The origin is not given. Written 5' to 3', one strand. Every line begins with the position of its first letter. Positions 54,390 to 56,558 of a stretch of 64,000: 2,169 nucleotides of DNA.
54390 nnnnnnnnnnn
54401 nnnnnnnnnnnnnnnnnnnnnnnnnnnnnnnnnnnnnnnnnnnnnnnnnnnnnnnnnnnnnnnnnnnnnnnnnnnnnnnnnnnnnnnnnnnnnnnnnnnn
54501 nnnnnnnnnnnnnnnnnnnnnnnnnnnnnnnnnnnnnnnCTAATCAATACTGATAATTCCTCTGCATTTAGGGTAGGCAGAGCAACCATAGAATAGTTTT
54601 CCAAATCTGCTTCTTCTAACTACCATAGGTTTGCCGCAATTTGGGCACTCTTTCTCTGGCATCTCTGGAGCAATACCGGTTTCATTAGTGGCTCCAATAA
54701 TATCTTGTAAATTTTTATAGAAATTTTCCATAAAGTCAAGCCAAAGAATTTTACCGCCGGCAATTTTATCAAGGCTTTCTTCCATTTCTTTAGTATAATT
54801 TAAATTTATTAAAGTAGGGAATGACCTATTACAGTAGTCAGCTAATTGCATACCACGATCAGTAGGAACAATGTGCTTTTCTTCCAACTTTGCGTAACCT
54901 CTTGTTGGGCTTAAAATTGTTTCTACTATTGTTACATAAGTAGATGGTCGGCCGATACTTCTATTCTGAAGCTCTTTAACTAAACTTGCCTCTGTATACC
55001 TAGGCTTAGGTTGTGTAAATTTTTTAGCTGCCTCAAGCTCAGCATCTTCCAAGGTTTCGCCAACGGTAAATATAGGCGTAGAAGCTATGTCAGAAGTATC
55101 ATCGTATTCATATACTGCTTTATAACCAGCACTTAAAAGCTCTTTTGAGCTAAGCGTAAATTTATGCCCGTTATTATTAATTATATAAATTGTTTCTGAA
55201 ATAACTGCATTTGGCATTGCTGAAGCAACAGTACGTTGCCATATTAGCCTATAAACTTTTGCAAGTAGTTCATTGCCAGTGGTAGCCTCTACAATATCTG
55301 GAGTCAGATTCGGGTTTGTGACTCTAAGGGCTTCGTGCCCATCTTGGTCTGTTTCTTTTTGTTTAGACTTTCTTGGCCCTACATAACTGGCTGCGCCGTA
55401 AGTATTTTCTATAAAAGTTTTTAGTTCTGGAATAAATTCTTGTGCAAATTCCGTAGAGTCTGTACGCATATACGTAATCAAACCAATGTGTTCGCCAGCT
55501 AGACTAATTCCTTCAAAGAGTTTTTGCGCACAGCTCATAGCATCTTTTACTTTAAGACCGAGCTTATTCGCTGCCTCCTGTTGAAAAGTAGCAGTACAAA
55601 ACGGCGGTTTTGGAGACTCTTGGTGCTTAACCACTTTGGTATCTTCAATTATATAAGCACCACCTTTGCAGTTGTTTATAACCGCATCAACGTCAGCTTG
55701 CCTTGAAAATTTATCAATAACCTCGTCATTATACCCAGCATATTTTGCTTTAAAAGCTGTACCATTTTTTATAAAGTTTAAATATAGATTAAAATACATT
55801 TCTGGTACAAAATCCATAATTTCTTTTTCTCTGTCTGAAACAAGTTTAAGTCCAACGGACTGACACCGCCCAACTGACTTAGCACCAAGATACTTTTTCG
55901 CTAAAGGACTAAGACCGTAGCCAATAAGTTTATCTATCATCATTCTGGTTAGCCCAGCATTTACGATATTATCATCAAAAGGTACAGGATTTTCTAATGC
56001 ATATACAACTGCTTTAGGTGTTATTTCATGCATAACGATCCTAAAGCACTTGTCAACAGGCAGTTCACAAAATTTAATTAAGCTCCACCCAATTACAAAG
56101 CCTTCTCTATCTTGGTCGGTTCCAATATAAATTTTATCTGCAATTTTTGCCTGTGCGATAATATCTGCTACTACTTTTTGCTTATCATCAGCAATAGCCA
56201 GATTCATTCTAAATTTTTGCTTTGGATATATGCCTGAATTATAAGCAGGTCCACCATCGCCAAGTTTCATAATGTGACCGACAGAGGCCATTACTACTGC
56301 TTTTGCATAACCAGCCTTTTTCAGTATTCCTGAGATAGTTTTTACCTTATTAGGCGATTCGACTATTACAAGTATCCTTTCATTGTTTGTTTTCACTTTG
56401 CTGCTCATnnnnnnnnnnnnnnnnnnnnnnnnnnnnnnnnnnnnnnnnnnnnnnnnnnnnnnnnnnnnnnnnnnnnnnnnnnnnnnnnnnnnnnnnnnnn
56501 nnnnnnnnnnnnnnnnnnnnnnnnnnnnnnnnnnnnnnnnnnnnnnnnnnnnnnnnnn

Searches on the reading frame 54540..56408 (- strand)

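Call 10: search_protein_families(library=phrogs, proteins=[window:54540-56408:-], max_evalue=0.001)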
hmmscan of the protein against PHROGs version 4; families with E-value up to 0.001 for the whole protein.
window:54540-56408:- (622 aa): 1 family
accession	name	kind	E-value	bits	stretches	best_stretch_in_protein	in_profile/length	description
phrog_13226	-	unknown function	4.8e-104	350.4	1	12-616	3-650/726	-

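Call 31: search_protein_families(library=pfam, proteins=[window:54540-56408:-], max_evalue=0.001)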
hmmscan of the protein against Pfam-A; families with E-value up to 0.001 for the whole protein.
window:54540-56408:- (622 aa): 3 families
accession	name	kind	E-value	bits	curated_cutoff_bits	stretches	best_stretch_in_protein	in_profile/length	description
PF01131.25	Topoisom_bac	-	3.6e-102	342.9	35.1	1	145-561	3-411/411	DNA topoisomerase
PF01751.28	Toprim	-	4.3e-14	52.9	23.1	1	13-129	2-96/96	Toprim domain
PF01396.24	Zn_ribbon_Top1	-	1.7e-13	50.6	32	1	586-620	2-35/39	Topoisomerase DNA binding C4 zinc finger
